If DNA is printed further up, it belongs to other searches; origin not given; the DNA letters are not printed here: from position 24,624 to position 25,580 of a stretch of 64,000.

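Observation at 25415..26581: CoaD-CoaE fusion (PPAT + dephospho-CoA kinase) in a phage-like genome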

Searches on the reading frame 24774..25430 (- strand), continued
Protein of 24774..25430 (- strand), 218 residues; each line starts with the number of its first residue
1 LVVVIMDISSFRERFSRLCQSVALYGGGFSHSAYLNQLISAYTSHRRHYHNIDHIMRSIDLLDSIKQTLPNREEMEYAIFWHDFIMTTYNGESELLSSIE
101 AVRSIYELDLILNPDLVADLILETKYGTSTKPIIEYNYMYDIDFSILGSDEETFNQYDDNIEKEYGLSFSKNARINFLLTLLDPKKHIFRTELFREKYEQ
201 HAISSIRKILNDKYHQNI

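Call 65: search_dna_similar(query=window:24774-25415:-, collection=phages, mode=protein, max_evalue=0.001, max_rows=25)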
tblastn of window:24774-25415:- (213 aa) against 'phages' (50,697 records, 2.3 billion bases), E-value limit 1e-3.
Records with a match: 7; places in all: 7; records where one place covers at least 80% of the query: 6.
Best place of each record, by identity: <60% 7.
By first word of the organism name: Rhizobium 4; Acinetobacter 2; uncultured 1.
By host as written in the record: - 3; Rhizobium phaseoli IE4771 2; Rhizobium phaseoli sv. phaseoli IE1004 1; Rhizobium etli N731 1.
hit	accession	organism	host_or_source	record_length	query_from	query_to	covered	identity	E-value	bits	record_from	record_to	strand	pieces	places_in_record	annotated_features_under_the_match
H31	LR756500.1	uncultured phage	metagenomic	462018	30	211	85%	32.0%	6e-9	61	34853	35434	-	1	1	record has no annotation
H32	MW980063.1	Rhizobium phage RHph_N46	Rhizobium phaseoli sv. phaseoli IE1004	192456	25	203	84%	28.0%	5e-5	49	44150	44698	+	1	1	putative metal-dependent phosphohydrolase protein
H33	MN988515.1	Rhizobium phage RHph_N28_1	Rhizobium etli N731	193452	25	203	84%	28.0%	8e-5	49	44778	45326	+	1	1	putative metal-dependent phosphohydrolase protein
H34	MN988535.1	Rhizobium phage RHph_N42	Rhizobium phaseoli IE4771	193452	25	203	84%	28.0%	8e-5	49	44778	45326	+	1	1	putative metal-dependent phosphohydrolase protein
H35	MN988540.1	Rhizobium phage RHph_I42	Rhizobium phaseoli IE4771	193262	37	203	78%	30.0%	6e-5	49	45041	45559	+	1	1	putative metal-dependent phosphohydrolase protein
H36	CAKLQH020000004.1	Acinetobacter phage MD-2021a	not known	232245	30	205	83%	27.4%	5e-6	52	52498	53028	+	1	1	Uncharacterized protein conserved in bacteria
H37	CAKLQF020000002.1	Acinetobacter phage MD-2021a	not known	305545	30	205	83%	27.4%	5e-6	52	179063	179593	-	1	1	Uncharacterized protein conserved in bacteria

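Call 66: get_annotated_region(hit=H31, flank=6000)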
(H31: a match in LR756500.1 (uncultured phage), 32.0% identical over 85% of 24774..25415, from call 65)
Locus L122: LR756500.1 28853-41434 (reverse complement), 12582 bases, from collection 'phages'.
description: uncultured phage genome assembly, chromosome: 1.
organism: uncultured phage (NCBI taxid 278008)
taxonomy: Viruses; environmental samples
host: -; source: metagenomic; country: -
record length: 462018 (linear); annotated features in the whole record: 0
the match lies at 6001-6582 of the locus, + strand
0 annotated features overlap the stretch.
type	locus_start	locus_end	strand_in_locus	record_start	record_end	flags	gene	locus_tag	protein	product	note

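Call 69: predict_structure(alignment_id=A5)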
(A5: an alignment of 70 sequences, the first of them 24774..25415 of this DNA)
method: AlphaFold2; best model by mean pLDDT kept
length: 213 residues; sequences in the alignment: 70
mean_pLDDT: 93.3   pTM: 0.90
mean pLDDT of the five models: 93.3, 93.2, 93.0, 92.6, 91.9
residues with pLDDT >= 90: 185; 70-90: 19; 50-70: 9; < 50: 0
segments of 3 or more residues with pLDDT < 50: none
pLDDT, mean of each block of 10 residues (from residue 1): 93 91 79 97 95 98 96 98 84 98 96 95 81 96 97 94 91 93 96 98 96 88
secondary structure, 60 per line:
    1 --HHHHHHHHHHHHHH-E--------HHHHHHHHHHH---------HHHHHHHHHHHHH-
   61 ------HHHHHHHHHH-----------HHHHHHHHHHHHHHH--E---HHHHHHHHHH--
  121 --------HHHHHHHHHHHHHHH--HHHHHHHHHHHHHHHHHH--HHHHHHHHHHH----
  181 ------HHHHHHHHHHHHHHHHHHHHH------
elements in order: H3-16 H27-37 H47-59 H67-76 H88-102 H109-118 H129-143 H146-163 H166-176 H187-207

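Call 77: fold_search(model_id=the predicted structure, library=pdb)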
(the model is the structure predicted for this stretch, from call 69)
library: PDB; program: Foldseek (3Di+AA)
matches with E <= 10: 457; with E <= 0.001: 0
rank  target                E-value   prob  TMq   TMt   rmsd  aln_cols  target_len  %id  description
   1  1zkl                  1.2e-02  1.00  0.57  0.40   6.2       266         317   16  Multiple Determinants for Inhibitor Selectivity of Cyclic Nucleotide Phosphodiesterases (released 2005-07-05)
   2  3uuo_A                1.7e-02  1.00  0.53  0.40   7.9       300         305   13  The discovery of potent, selectivity, and orally bioavailable pyrozoloquinolines as PDE10 inhibitors for the treatment (released 2012-01-25)
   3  7ysx_B                1.9e-02  1.00  0.58  0.42   7.0       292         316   13  Crystal structure of PDE4D complexed with licoisoflavone A (released 2023-07-12)
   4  3sl3_A                2.2e-02  1.00  0.55  0.39   7.5       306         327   14  Crystal structure of the apo form of the catalytic domain of PDE4D2 (released 2011-10-26)
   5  3o0j                  2.3e-02  1.00  0.59  0.42   6.9       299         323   13  PDE4B In complex with ligand an2898 (released 2011-08-10)
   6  3n3z_A                2.3e-02  1.00  0.55  0.38   6.7       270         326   13  Crystal structure of PDE9A (E406A) mutant in complex with IBMX (released 2011-04-13)
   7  6f8u_B                2.4e-02  1.00  0.59  0.42   6.3       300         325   12  Crystal structure of the PDE4D catalytic domain in complex with GEBR-20b (released 2018-05-16)
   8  3k3e_A                2.4e-02  1.00  0.55  0.39   6.7       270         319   13  Crystal structure of the PDE9A catalytic domain in complex with (R)-BAY73-6691 (released 2010-02-16)
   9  3sl4_A                2.4e-02  1.00  0.53  0.37   7.9       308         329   13  Crystal structure of the catalytic domain of PDE4D2 with compound 10D (released 2011-10-26)
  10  9lsm                  2.5e-02  1.00  0.52  0.41   6.9       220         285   12  The crystal structure of PDE5A with L9 (released 2025-06-18)
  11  7aag_C                2.5e-02  1.00  0.56  0.40   7.5       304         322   13  Crystal structure of human phosphodiesterase 4D2 catalytic domain with inhibitor NPD-617 (released 2021-10-06)
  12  3sl6_A                2.5e-02  1.00  0.56  0.40   7.3       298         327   14  Crystal structure of the catalytic domain of PDE4D2 with compound 12c (released 2011-10-26)
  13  3hqw                  2.5e-02  1.00  0.54  0.41   7.5       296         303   11  Discovery of novel inhibitors of PDE10A (released 2009-08-04)
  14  5tkb_C                2.6e-02  1.00  0.55  0.39   7.4       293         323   13  CRYSTAL STRUCTURE OF HUMAN PHOSPHODIESTERASE 4D IN COMPLEX WITH A TETRAFLUORANLINE COMPOUND (released 2016-12-28)
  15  4qge_B                2.7e-02  1.00  0.58  0.41   6.1       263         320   14  phosphodiesterase-9A in complex with inhibitor WYQ-C36D (released 2014-12-10)
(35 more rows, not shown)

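Call 88: find_encoding_contigs(protein=P0280, flank=4000, max_places=1)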
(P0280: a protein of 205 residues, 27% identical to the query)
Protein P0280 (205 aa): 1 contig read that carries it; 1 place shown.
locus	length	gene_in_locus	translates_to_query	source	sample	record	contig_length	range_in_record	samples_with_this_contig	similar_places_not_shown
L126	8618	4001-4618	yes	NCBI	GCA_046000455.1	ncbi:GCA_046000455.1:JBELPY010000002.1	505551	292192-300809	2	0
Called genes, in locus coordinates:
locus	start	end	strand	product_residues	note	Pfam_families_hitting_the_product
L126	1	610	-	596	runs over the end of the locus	PF03150:CCP_MauG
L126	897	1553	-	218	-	PF13645:YkuD_2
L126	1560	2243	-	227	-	PF09601:DUF2459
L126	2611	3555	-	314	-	PF08331:QueG_DUF1730, PF13187:Fer4_9 (faint), PF00037:Fer4 (faint), PF13237:Fer4_10 (faint), PF13484:Fer4_16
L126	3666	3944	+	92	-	PF00581:Rhodanese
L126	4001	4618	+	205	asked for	-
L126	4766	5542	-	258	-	PF00561:Abhydrolase_1, PF00975:Thioesterase (faint), PF12146:Hydrolase_4, PF12697:Abhydrolase_6, PF00756:Esterase (weak)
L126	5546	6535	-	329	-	PF00478:IMPDH, PF03060:NMO, PF05690:ThiG (faint), PF01070:FMN_dh (weak)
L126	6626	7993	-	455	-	PF13145:Rotamase_2 (weak), PF13616:Rotamase_3, PF00639:Rotamase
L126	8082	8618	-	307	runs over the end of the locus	PF00294:PfkB, PF08543:Phos_pyr_kin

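Call 89: find_encoding_contigs(protein=P0287, flank=4000, max_places=1)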
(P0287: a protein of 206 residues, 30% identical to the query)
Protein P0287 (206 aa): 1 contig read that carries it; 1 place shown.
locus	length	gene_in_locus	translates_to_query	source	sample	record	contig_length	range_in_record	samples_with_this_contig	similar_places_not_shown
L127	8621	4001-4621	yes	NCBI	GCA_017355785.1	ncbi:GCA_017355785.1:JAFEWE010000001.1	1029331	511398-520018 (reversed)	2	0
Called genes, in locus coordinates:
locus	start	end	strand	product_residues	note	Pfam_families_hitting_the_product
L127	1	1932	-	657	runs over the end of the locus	PF01627:Hpt, PF02895:H-kinase_dim, PF02518:HATPase_c, PF01584:CheW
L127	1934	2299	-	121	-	PF00072:Response_reg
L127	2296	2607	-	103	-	-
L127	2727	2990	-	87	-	PF22292:DUF6965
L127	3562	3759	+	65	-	-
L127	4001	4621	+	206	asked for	-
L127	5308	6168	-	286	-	PF02311:AraC_binding, PF07883:Cupin_2 (faint), PF00165:HTH_AraC (faint), PF12833:HTH_18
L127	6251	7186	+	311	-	PF16884:ADH_N_2 (weak), PF08240:ADH_N, PF00107:ADH_zinc_N, PF13602:ADH_zinc_N_2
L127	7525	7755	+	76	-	-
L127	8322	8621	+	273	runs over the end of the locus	PF00106:adh_short, PF08659:KR, PF13561:adh_short_C2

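Call 90: find_encoding_contigs(protein=P0328, flank=4000, max_places=1)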
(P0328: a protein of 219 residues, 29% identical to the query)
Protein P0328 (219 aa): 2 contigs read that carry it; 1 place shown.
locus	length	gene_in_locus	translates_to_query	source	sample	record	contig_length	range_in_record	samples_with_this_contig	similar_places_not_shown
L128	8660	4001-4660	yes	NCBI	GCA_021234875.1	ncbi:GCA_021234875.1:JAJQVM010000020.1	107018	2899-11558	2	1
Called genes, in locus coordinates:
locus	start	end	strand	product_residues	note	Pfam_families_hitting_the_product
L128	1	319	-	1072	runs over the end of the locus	PF20148:DUF6531, PF25023:TEN_YD-shell, PF05593:RHS_repeat (weak), PF25023:TEN_YD-shell, PF05593:RHS_repeat, PF25023:TEN_YD-shell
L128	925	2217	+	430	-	PF13729:TraF_2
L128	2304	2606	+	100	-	PF03992:ABM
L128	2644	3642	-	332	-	PF00722:Glyco_hydro_16, PF03935:SKN1_KRE6_Sbg1 (weak)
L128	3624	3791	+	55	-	-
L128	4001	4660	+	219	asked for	-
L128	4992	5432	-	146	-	PF00072:Response_reg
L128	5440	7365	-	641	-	PF00072:Response_reg, PF08448:PAS_4 (weak), PF00512:HisKA, PF02518:HATPase_c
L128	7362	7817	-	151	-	PF00072:Response_reg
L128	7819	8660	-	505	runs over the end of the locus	PF00989:PAS, PF13426:PAS_9, PF00989:PAS, PF13188:PAS_8 (weak), PF24820:Diguanyl_cycl_sensor (weak), PF13426:PAS_9, PF00512:HisKA, PF02518:HATPase_c, +1 more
